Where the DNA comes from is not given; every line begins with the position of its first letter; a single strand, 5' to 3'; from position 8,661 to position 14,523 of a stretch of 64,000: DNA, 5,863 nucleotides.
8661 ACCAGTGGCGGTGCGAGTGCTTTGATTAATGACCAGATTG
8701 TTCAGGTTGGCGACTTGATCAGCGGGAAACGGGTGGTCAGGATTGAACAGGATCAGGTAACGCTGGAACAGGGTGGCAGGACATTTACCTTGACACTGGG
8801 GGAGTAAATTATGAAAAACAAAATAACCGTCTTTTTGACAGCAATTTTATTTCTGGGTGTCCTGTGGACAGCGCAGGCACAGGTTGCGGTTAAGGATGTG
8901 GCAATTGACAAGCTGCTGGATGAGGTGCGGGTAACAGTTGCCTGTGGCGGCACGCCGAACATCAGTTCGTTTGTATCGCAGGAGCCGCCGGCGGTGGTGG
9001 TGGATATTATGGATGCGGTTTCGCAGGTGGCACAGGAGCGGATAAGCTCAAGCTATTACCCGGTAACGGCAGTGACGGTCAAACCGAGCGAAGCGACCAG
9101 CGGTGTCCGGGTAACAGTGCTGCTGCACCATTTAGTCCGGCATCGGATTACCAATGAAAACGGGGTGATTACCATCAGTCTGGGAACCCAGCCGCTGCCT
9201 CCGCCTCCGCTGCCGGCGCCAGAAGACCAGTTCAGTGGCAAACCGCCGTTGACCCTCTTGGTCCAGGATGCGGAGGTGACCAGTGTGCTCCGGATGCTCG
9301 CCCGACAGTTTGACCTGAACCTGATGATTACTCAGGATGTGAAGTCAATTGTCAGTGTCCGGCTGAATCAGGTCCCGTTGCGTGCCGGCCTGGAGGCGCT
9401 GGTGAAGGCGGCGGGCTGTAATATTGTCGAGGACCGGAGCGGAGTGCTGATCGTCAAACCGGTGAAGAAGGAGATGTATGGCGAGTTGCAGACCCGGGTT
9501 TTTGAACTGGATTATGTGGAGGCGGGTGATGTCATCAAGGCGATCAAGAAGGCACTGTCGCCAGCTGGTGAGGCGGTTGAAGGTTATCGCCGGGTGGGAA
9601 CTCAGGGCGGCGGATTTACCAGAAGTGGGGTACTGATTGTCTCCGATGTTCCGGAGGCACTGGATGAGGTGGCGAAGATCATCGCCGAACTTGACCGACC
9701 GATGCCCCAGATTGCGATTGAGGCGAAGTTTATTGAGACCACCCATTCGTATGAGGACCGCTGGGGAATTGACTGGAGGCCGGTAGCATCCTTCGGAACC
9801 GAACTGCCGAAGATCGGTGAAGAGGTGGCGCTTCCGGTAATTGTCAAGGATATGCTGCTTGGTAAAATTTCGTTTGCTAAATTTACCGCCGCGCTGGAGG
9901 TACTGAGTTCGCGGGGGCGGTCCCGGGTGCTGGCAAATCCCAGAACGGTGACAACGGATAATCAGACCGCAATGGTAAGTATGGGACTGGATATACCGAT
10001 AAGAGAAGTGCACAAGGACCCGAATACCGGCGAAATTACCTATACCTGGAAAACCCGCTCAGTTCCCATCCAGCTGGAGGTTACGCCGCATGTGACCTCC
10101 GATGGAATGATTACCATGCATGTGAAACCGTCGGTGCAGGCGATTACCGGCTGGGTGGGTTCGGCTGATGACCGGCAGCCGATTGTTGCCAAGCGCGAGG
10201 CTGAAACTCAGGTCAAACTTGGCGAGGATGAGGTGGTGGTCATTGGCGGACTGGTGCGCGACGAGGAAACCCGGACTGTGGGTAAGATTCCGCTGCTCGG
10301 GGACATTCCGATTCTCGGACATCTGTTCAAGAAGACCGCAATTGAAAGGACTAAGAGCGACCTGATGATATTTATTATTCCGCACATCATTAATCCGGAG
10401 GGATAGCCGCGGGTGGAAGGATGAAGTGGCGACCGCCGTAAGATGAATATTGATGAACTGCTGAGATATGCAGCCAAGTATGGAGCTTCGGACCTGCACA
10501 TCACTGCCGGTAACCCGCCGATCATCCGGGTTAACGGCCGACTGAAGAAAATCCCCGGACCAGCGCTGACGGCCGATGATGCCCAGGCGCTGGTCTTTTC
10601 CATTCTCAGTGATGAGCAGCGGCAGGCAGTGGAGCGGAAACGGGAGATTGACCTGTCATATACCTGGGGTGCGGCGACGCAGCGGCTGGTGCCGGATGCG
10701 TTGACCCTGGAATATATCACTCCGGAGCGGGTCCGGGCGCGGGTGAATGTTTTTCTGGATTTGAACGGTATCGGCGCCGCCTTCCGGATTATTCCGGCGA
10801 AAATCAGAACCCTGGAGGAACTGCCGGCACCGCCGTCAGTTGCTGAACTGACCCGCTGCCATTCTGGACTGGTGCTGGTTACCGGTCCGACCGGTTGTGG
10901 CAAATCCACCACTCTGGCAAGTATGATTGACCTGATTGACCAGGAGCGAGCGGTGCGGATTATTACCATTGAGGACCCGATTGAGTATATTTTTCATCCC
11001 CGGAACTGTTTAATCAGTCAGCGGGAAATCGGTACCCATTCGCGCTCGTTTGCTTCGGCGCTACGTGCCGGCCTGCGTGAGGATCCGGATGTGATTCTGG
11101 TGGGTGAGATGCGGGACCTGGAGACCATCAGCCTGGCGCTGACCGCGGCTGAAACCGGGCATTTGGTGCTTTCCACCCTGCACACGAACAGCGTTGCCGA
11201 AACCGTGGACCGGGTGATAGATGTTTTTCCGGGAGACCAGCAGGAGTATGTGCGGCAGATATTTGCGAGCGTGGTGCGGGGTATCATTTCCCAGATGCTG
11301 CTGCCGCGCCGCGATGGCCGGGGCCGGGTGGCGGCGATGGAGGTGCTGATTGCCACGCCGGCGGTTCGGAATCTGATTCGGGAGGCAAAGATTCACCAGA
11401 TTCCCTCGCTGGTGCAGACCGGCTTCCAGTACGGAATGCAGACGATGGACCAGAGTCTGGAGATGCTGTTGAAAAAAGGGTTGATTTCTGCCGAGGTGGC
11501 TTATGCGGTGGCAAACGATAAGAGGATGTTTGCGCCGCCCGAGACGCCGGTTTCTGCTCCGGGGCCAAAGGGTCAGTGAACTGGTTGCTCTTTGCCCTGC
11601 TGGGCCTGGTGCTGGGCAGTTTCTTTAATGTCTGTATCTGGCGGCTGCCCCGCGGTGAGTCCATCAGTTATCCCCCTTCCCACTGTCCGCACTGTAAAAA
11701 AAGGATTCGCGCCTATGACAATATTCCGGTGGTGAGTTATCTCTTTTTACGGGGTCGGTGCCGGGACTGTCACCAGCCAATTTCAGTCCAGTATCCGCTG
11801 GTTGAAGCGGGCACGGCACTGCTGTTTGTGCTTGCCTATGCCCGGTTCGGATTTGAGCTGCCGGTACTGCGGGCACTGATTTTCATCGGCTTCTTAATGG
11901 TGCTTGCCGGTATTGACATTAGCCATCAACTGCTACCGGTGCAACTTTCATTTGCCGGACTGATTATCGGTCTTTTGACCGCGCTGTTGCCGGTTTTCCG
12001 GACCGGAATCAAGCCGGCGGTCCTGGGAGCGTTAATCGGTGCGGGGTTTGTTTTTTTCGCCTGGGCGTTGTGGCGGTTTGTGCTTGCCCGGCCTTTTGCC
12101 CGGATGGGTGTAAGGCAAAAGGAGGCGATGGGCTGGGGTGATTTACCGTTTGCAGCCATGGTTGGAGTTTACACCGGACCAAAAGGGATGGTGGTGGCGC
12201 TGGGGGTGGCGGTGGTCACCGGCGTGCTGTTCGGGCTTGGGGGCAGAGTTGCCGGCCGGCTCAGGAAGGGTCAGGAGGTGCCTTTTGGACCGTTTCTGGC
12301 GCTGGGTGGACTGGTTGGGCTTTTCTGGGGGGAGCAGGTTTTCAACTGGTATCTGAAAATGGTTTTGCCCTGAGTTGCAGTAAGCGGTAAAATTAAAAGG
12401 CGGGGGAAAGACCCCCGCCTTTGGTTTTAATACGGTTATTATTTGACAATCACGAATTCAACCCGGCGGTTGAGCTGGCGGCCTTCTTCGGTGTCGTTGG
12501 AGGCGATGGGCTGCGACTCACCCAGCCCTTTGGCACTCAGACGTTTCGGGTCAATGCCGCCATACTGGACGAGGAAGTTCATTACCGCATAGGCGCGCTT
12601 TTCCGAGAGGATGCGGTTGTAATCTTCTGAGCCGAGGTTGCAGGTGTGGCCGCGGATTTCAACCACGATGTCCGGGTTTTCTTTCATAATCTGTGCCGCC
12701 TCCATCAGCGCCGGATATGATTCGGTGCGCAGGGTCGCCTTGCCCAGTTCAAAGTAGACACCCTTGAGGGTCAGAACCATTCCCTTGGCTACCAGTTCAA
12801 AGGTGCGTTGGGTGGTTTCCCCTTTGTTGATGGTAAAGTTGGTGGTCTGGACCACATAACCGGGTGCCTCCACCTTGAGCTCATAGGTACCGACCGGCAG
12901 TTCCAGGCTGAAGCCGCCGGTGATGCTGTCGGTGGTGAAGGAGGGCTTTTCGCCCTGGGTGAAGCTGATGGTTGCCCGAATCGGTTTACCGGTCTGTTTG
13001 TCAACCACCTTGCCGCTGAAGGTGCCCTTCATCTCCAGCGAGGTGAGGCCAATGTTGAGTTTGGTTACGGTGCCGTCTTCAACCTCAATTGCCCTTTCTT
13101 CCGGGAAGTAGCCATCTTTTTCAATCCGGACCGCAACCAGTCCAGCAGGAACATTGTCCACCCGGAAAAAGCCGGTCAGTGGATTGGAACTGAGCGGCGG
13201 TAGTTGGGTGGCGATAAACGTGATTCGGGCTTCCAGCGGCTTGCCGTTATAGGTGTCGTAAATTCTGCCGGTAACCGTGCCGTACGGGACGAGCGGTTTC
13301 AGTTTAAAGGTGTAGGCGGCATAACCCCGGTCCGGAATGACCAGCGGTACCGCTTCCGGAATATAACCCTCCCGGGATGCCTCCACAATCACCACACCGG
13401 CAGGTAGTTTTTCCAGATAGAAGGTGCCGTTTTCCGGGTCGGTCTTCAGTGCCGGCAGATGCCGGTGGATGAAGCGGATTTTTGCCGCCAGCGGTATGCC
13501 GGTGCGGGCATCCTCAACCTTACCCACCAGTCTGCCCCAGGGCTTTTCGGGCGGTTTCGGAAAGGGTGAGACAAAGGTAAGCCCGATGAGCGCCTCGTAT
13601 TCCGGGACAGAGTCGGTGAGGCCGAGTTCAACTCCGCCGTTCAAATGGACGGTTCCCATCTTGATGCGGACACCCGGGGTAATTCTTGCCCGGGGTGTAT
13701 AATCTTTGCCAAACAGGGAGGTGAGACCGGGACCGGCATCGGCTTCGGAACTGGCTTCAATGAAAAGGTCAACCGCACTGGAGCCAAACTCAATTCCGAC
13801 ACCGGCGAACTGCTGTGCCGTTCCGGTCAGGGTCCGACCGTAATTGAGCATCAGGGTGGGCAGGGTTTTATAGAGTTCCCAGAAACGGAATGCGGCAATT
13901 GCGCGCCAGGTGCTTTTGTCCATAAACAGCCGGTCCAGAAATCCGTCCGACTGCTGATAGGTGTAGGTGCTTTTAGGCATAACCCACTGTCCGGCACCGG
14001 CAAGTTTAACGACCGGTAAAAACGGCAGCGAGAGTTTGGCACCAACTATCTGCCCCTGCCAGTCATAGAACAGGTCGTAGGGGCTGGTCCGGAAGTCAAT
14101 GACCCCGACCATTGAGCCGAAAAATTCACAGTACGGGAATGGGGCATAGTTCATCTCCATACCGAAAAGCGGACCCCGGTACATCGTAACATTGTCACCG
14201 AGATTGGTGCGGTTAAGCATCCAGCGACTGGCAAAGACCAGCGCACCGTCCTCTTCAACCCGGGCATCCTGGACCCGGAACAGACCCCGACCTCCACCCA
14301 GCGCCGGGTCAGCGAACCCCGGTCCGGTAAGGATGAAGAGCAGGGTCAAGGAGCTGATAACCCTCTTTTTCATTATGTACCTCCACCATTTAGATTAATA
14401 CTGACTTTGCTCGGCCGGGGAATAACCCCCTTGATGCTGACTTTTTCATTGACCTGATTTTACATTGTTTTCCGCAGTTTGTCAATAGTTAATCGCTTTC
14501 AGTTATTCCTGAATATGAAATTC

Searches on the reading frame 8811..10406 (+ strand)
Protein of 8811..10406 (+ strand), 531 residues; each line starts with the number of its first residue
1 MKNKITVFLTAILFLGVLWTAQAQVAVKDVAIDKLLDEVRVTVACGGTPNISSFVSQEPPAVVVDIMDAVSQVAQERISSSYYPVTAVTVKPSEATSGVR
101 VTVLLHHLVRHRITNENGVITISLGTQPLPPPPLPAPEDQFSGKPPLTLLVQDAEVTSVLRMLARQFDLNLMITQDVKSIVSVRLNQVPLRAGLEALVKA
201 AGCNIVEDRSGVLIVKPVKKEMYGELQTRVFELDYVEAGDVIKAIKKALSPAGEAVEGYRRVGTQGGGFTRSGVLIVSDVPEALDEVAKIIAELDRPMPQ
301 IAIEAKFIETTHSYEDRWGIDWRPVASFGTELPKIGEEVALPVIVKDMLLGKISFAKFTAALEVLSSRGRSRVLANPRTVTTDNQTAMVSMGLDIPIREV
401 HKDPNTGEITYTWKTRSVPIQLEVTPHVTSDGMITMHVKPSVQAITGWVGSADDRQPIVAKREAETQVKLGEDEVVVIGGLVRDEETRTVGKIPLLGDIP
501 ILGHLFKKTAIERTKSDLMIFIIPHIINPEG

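Call 54: search_protein_families(library=pfam, proteins=[window:8811-10406:+], max_evalue=0.00001)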
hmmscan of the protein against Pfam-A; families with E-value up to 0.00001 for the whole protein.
window:8811-10406:+ (531 aa): 3 families
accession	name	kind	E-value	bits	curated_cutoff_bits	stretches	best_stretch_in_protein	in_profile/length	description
PF00263.26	Secretin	-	8e-45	152.9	27.5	1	365-527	2-168/169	Bacterial type II and III secretion system protein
PF03958.22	Secretin_N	-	1.5e-09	38.3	28.2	1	228-300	1-69/69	Bacterial type II/III secretion system short domain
PF11741.13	AMIN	-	1.4e-06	28.7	20.5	1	37-111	9-84/101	AMIN domain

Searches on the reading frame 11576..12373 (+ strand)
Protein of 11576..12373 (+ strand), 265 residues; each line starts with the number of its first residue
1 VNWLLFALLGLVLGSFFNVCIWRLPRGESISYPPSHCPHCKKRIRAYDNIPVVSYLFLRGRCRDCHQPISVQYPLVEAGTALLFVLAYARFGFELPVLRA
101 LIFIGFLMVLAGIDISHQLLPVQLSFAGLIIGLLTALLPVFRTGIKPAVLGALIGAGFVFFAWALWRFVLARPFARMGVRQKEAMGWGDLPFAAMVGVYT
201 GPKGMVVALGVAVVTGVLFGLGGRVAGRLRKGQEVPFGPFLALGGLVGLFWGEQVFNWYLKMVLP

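Call 54: search_protein_families(library=pfam, proteins=[window:11576-12373:+], max_evalue=0.00001)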
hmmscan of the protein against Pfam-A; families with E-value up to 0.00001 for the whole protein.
window:11576-12373:+ (265 aa): 2 families
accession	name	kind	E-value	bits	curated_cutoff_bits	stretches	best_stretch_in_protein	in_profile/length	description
PF06750.18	A24_N_bact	-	2.5e-38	130.5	23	1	8-91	1-84/84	Bacterial Peptidase A24 N-terminal domain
PF01478.23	Peptidase_A24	-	1.8e-12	48.1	26.5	1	101-221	1-104/104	Type IV leader peptidase family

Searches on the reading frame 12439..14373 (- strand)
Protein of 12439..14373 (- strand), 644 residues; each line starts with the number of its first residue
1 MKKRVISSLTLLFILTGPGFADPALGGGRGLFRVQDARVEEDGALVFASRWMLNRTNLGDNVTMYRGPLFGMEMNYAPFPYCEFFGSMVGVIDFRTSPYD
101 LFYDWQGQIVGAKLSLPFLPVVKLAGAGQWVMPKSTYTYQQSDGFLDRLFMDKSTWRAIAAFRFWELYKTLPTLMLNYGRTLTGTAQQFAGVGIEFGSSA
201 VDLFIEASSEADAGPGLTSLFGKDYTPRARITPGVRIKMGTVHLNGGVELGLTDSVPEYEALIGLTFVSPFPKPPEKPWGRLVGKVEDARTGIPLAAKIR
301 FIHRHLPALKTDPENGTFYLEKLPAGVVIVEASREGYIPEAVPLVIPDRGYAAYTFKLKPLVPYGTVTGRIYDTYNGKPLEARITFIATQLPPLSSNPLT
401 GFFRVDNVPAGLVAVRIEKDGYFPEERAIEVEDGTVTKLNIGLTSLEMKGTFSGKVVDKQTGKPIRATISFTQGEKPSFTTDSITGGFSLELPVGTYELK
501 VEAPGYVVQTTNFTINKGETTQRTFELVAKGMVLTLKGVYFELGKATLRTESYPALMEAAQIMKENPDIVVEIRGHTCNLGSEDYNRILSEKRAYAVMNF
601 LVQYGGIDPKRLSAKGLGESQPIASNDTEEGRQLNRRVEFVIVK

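Call 54: search_protein_families(library=pfam, proteins=[window:12439-14373:-], max_evalue=0.00001)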
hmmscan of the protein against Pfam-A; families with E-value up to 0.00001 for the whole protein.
window:12439-14373:- (644 aa): 4 families
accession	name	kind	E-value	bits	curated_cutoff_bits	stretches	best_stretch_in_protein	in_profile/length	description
PF13620.12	CarboxypepD_reg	-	7.2e-26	90.8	32.3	2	452-527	2-81/82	Carboxypeptidase regulatory-like domain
PF00691.25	OmpA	-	3.3e-22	79.1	27.2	1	540-636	1-98/98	OmpA family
PF13715.12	CarbopepD_reg_2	-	2.3e-16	60.1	32.2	1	453-528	2-77/88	CarboxypepD_reg-like domain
PF08308.17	PEGA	-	5.2e-11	42.7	20.8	0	490-528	29-68/71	PEGA domain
